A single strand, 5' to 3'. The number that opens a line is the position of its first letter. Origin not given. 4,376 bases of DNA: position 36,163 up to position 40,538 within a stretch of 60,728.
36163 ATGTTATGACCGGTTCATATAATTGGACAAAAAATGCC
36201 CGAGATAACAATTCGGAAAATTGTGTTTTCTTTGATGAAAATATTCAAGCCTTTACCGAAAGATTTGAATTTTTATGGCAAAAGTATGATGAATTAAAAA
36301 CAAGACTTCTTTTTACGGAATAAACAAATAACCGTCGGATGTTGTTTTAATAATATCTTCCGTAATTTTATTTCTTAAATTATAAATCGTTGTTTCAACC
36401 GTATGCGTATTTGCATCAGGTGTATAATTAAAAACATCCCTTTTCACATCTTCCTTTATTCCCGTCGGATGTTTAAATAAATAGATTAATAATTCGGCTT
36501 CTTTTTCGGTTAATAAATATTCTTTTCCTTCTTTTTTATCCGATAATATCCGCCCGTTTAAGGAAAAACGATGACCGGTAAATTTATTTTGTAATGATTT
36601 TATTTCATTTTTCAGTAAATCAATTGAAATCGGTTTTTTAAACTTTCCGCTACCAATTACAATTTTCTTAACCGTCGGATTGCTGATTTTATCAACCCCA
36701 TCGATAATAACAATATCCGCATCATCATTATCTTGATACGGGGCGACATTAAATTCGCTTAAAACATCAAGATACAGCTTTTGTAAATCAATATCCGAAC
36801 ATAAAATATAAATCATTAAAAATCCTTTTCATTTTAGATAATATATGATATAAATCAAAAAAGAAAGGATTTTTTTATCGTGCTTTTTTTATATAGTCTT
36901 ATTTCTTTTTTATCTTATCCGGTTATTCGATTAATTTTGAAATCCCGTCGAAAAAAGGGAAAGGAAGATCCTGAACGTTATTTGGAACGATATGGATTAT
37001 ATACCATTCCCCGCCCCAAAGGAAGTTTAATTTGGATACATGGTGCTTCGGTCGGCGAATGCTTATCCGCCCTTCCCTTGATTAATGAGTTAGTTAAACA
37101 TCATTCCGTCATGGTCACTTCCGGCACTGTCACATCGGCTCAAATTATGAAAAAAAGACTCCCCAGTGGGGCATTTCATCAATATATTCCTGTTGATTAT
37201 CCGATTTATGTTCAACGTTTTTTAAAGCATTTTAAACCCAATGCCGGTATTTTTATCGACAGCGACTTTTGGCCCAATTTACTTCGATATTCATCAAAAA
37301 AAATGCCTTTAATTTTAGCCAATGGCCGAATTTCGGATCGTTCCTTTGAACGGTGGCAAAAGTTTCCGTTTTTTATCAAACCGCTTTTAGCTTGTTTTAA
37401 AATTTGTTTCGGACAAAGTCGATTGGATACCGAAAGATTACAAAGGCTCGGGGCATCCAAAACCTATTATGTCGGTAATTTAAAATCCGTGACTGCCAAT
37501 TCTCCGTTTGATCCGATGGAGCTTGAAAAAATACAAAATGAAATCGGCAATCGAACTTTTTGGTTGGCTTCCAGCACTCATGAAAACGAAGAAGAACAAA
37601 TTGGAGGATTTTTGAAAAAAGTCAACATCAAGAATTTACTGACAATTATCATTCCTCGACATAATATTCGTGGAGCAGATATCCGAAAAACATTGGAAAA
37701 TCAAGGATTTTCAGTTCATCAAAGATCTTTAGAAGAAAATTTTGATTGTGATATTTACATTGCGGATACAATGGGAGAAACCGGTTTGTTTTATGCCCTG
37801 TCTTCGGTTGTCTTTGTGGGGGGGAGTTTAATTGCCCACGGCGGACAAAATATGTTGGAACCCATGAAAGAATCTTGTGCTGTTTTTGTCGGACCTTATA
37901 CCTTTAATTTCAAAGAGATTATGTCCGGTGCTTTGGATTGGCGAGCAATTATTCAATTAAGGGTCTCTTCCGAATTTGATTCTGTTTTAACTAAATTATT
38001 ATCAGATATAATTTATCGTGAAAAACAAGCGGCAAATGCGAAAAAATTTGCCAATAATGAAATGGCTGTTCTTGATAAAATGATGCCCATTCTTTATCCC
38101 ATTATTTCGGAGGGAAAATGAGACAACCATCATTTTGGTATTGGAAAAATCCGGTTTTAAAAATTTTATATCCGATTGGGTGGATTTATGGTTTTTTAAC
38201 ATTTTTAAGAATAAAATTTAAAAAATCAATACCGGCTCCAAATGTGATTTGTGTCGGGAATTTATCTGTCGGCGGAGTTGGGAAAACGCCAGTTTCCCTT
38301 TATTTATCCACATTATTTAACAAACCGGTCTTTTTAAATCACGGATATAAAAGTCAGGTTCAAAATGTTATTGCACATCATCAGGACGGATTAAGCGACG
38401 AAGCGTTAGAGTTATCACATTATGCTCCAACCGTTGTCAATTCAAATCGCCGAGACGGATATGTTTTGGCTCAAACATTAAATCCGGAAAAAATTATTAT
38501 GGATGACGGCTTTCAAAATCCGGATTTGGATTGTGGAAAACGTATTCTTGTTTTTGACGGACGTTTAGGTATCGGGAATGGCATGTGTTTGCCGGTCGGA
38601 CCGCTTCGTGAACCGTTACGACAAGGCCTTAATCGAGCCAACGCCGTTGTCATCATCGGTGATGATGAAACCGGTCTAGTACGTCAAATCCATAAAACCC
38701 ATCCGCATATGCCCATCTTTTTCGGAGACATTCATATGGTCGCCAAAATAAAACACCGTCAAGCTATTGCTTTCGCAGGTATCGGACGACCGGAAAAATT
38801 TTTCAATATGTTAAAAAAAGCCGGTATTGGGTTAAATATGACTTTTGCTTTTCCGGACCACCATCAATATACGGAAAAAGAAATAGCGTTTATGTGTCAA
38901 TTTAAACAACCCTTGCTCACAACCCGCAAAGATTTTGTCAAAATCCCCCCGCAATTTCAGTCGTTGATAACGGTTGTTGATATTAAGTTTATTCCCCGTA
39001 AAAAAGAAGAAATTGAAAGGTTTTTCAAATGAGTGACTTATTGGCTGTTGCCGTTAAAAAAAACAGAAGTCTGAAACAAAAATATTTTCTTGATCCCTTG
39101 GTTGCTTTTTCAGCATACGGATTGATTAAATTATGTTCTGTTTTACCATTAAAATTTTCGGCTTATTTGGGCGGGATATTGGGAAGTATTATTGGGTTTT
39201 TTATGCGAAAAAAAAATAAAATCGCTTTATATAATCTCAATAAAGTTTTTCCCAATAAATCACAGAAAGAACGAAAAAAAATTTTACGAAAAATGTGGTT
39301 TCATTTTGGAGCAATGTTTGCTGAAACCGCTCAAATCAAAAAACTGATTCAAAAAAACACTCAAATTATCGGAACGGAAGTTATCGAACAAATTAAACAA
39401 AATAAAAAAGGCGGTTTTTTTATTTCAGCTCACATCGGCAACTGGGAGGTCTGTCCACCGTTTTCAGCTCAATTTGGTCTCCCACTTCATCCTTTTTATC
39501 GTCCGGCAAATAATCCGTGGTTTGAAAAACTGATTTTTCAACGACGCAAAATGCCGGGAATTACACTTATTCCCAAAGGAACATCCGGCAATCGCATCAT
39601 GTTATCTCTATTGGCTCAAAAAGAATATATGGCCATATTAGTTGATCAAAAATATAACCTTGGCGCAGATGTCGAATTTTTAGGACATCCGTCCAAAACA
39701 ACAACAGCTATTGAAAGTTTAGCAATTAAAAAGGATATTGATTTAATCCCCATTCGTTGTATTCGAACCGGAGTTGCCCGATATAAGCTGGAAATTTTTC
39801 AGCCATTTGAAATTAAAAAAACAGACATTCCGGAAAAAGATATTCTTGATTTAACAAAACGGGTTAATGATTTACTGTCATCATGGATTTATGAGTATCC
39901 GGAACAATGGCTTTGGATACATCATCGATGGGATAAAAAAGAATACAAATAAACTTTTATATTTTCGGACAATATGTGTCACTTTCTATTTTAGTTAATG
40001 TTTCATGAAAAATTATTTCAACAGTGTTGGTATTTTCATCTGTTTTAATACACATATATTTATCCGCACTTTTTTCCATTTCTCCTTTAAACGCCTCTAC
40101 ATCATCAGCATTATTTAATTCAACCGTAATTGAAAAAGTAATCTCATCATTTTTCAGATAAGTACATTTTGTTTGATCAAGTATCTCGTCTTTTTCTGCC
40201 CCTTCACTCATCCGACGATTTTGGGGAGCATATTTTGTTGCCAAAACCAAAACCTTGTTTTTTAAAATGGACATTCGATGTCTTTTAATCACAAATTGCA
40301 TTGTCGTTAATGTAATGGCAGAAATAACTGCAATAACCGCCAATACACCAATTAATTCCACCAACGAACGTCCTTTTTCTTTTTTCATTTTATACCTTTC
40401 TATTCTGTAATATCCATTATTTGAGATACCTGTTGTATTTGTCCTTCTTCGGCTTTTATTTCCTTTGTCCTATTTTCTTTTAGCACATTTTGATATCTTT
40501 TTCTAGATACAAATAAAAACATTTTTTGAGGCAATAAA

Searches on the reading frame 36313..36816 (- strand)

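Call 13: search_protein_families(library=pfam, proteins=[window:36313-36816:-], max_evalue=0.01)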
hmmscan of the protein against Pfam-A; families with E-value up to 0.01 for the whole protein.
window:36313-36816:- (167 aa): 1 family
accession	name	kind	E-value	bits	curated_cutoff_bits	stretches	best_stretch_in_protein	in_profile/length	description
PF00486.34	Trans_reg_C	-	2.5e-08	34.3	26.2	1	97-163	1-75/77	Transcriptional regulatory protein, C terminal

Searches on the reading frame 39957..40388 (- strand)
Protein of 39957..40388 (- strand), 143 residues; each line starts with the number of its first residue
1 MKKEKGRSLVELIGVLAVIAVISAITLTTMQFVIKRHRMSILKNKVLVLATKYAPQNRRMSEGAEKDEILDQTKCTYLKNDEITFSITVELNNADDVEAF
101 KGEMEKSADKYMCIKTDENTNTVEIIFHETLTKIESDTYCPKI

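Call 13: search_protein_families(library=pfam, proteins=[window:39957-40388:-], max_evalue=0.01)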
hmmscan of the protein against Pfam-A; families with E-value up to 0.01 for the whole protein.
window:39957-40388:- (143 aa): 1 family
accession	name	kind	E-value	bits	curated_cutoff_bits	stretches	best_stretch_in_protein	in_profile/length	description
PF07963.17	N_methyl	-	0.002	18.1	21.2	1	1-26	1-26/27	Prokaryotic N-terminal methylation motif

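Call 64: search_protein_families(library=ncbifam, proteins=[window:39957-40388:-], max_evalue=0.01)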
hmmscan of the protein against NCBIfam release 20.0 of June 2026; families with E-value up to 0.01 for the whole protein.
window:39957-40388:- (143 aa): 2 families
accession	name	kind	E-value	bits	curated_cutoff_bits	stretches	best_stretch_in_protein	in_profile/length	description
NF007862.0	PRK10574.1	equivalog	0.00025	21.2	138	1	1-39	1-39/145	prepilin peptidase-dependent pilin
NF041013.1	T4P_ComGE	equivalog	0.00073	19.6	49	1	2-62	1-61/83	competence type IV pilus minor pilin ComGE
